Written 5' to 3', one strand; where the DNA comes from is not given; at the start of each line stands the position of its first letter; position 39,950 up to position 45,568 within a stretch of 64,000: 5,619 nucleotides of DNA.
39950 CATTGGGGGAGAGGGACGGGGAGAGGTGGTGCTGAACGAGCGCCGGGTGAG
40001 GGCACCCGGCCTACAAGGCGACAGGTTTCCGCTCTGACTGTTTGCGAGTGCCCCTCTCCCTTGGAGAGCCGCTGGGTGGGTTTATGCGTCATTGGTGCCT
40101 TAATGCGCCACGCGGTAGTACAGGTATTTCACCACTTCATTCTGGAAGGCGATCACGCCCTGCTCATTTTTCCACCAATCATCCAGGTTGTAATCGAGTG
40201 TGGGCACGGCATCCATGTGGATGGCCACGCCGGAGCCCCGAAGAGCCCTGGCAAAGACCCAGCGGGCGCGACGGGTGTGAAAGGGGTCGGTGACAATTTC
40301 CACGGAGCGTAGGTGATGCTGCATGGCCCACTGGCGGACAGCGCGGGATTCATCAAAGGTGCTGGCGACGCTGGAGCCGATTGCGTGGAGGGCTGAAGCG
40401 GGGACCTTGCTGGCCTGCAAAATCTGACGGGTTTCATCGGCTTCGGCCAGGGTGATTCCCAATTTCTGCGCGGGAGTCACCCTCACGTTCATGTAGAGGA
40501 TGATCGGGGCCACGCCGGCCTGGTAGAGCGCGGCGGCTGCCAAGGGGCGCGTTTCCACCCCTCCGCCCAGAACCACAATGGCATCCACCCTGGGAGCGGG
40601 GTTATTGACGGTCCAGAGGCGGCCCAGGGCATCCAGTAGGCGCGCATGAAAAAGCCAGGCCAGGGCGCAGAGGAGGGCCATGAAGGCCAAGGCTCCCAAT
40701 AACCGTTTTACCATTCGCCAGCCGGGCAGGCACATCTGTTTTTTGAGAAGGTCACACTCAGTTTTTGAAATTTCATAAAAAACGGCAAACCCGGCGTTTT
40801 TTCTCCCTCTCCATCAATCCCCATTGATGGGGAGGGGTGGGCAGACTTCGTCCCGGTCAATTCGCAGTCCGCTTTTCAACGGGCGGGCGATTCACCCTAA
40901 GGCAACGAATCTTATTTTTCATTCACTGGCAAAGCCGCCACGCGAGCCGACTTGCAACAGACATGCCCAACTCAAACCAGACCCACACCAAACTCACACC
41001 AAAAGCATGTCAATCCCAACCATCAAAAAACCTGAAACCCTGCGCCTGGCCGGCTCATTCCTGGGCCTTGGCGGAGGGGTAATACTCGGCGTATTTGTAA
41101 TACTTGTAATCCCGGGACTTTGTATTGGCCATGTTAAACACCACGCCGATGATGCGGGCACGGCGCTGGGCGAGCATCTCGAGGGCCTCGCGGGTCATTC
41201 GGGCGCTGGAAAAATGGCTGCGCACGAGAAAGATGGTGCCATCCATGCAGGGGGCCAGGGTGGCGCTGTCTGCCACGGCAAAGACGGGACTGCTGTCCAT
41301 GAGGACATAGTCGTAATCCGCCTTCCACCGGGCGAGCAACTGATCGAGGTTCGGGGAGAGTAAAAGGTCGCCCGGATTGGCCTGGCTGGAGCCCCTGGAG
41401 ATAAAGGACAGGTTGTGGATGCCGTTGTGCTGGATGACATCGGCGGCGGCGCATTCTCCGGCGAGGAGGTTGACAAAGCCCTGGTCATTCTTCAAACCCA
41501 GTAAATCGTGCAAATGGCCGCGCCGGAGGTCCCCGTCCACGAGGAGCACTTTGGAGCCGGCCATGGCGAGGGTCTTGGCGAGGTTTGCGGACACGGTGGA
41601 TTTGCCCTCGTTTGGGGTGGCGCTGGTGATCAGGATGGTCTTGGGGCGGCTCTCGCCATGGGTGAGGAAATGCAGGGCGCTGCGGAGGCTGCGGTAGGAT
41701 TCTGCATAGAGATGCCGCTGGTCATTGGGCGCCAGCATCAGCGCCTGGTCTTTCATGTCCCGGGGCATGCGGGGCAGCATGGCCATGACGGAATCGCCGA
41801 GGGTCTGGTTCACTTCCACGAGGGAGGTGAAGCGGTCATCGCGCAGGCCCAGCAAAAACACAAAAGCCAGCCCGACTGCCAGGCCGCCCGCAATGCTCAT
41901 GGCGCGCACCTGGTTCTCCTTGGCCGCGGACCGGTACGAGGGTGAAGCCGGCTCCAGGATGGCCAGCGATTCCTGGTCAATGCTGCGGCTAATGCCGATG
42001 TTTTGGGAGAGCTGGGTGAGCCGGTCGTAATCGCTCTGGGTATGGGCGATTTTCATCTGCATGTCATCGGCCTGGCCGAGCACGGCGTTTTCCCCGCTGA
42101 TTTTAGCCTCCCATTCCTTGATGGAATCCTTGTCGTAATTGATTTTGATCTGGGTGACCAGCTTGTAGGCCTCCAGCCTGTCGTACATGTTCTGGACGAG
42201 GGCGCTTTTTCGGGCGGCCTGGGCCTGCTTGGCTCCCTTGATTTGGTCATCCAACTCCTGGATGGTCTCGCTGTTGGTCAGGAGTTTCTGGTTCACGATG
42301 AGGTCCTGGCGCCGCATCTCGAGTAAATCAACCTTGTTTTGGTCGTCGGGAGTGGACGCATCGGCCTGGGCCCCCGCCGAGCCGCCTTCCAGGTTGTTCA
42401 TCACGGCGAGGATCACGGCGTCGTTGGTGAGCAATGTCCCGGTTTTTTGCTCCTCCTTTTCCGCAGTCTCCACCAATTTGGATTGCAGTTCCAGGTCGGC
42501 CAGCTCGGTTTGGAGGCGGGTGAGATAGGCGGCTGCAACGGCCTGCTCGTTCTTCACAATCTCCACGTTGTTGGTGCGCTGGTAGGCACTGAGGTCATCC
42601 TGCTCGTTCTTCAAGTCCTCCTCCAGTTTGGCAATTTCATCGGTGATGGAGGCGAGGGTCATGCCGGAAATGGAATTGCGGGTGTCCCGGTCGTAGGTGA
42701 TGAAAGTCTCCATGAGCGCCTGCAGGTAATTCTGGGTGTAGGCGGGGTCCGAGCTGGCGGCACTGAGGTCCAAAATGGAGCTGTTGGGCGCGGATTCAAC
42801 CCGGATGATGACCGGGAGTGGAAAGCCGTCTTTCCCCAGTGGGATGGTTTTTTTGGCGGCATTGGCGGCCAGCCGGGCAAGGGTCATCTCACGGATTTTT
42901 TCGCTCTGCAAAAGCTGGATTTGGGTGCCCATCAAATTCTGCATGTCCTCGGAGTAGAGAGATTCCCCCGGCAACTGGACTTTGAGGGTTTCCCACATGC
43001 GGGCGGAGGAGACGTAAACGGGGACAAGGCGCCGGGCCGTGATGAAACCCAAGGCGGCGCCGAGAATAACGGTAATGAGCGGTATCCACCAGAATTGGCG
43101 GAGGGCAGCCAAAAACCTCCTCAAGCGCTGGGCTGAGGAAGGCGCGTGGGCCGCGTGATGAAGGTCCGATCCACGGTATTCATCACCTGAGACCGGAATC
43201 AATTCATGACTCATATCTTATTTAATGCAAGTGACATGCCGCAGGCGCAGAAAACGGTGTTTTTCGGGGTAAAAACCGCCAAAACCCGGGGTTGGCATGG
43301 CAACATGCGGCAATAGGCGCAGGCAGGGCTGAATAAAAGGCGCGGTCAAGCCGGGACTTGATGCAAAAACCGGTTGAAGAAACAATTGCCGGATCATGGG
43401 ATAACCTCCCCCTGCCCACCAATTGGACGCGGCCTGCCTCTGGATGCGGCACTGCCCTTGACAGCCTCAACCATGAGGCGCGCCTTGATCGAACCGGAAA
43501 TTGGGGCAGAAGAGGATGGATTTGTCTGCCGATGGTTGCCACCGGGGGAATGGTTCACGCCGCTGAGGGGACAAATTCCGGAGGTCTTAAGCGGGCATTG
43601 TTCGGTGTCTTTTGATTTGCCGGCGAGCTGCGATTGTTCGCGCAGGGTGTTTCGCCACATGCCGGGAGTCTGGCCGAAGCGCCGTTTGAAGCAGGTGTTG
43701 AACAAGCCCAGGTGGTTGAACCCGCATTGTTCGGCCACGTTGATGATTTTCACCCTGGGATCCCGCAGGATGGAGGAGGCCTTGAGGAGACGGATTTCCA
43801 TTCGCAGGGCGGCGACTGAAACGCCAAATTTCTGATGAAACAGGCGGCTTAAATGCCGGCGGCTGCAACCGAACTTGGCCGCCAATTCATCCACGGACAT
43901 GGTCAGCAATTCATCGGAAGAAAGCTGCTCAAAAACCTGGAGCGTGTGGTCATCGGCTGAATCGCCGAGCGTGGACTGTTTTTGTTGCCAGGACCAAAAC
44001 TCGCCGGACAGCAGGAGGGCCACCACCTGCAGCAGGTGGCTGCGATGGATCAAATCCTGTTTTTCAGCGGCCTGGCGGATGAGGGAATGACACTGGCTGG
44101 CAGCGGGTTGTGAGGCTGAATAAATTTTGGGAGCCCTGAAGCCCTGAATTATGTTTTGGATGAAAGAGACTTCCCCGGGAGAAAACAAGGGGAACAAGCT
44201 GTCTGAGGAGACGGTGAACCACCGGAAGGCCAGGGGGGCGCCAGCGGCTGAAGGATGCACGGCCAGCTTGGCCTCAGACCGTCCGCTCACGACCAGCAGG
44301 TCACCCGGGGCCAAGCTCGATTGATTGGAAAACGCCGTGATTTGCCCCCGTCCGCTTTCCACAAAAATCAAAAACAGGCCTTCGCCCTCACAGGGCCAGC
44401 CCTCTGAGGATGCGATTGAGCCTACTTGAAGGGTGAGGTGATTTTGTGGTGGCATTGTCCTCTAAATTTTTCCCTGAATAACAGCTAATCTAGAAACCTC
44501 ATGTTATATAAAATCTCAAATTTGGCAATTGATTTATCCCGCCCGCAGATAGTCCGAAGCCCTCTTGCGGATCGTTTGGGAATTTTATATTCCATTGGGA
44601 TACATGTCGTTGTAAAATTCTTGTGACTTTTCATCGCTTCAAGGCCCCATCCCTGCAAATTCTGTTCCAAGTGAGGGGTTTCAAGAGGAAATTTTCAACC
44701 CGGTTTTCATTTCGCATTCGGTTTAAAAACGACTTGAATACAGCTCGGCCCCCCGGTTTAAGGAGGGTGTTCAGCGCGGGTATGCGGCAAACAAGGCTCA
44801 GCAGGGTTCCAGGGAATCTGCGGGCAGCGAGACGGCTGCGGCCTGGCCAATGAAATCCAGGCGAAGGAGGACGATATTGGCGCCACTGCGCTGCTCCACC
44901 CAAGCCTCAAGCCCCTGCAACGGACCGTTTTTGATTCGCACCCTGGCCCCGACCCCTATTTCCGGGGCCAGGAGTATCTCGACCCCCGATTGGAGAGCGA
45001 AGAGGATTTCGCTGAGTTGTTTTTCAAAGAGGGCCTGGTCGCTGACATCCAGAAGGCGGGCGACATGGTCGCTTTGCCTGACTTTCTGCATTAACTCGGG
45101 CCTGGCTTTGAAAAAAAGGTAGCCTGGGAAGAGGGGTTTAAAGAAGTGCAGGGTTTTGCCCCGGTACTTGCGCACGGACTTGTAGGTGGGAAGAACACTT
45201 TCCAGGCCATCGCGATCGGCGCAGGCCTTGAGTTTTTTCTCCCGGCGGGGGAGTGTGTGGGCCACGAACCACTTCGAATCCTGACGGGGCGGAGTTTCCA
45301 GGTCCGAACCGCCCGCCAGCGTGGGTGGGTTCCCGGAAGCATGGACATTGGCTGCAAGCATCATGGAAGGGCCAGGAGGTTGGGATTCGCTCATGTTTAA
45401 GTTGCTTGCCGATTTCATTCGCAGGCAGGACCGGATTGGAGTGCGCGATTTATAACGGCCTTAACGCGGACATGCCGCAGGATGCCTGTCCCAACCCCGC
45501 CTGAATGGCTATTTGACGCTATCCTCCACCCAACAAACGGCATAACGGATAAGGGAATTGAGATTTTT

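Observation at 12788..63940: Mosaic (BIME-like) hairpin-repeat family fills eight intergenic arrays, about 5.8 kb or 9% of the window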

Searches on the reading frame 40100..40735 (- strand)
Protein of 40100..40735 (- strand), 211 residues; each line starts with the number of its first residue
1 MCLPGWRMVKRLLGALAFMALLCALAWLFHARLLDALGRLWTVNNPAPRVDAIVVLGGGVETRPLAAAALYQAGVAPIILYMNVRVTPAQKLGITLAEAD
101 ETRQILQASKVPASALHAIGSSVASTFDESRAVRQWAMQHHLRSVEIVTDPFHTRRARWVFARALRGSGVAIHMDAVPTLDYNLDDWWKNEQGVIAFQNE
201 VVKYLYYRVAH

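Call 11: search_protein_families(library=pfam, proteins=[window:40100-40735:-])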
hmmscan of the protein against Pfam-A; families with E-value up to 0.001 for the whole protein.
window:40100-40735:- (211 aa): 1 family
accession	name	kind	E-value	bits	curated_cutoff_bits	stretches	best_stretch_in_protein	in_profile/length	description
PF02698.23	DUF218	-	1.5e-14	54.5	27.6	1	51-186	1-110/133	DUF218 domain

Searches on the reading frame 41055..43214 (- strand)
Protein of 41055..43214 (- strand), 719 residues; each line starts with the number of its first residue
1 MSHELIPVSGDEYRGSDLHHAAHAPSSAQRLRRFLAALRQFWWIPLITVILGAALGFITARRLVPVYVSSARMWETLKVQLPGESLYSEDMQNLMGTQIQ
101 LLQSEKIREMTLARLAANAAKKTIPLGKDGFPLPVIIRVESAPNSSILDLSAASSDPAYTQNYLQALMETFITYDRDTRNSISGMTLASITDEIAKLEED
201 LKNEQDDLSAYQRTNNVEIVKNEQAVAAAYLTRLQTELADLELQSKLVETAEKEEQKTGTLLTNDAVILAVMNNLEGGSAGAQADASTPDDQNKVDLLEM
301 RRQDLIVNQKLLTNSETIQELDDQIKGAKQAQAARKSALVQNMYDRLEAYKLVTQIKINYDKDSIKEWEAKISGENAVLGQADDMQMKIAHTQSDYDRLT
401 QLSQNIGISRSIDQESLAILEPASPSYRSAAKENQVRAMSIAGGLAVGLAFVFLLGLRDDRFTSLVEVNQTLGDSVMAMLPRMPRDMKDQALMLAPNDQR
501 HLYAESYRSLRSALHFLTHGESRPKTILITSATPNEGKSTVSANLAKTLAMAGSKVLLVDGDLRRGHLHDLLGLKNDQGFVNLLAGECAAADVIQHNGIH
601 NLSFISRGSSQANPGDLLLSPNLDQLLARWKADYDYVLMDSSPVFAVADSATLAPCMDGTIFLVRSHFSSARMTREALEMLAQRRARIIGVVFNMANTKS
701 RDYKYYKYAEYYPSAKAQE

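Call 11: search_protein_families(library=pfam, proteins=[window:41055-43214:-])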
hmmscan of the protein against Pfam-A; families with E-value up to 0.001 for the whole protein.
window:41055-43214:- (719 aa): 5 families
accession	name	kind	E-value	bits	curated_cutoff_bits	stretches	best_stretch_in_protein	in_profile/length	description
PF13614.12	AAA_31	-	1.3e-12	48.4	27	1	529-653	6-137/177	AAA domain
PF10609.15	ParA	-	1.5e-09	38.1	27.1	1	525-702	4-181/246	NUBPL iron-transfer P-loop NTPase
PF01656.29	CbiA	-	4.8e-09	36.7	25.4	1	527-700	1-87/125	CobQ/CobB/MinD/ParA nucleotide binding domain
PF01583.26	APS_kinase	-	3.3e-05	24.4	21.1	1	525-606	3-83/152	Adenylylsulphate kinase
PF02706.20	Wzz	-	0.00023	21.9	25.5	1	31-112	5-88/91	Chain length determinant protein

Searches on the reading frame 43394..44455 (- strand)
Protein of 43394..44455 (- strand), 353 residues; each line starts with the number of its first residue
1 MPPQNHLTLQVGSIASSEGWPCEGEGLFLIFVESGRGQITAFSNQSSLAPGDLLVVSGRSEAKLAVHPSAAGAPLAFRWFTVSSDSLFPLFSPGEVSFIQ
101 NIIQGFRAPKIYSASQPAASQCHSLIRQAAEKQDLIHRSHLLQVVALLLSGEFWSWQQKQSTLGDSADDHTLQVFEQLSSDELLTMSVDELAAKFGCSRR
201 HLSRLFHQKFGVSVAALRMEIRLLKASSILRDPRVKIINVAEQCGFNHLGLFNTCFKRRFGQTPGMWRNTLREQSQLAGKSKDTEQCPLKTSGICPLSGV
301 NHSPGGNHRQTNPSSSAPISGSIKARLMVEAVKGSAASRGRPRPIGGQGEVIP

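Call 11: search_protein_families(library=pfam, proteins=[window:43394-44455:-])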
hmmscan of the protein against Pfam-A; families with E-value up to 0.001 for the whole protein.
window:43394-44455:- (353 aa): 2 families
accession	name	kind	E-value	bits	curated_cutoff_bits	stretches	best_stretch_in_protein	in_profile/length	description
PF12833.13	HTH_18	-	4e-21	75.5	33.6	1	191-269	1-79/80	Helix-turn-helix domain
PF00165.29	HTH_AraC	-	3.5e-17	62.5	26.6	2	233-269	7-42/42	Bacterial regulatory helix-turn-helix proteins, AraC family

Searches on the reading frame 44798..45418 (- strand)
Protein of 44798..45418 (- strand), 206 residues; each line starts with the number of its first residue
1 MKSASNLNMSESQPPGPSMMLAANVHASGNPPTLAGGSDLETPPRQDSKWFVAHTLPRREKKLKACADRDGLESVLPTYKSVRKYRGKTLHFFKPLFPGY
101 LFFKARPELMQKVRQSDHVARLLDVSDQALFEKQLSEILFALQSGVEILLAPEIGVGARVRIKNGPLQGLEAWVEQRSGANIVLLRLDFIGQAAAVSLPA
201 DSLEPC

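Call 11: search_protein_families(library=pfam, proteins=[window:44798-45418:-])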
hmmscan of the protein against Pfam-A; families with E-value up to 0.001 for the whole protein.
window:44798-45418:- (206 aa): 1 family
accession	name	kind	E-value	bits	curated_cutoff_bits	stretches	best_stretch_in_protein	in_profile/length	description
PF02357.24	NusG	-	7.3e-12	46.1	22.2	1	49-125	2-77/93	Transcription termination factor nusG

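Call 19: find_encoding_contigs(protein=window:44798-45418:-, flank=10000, max_places=10)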
Protein window:44798-45418:- (206 aa): no gene with exactly this product is on record in the collection.
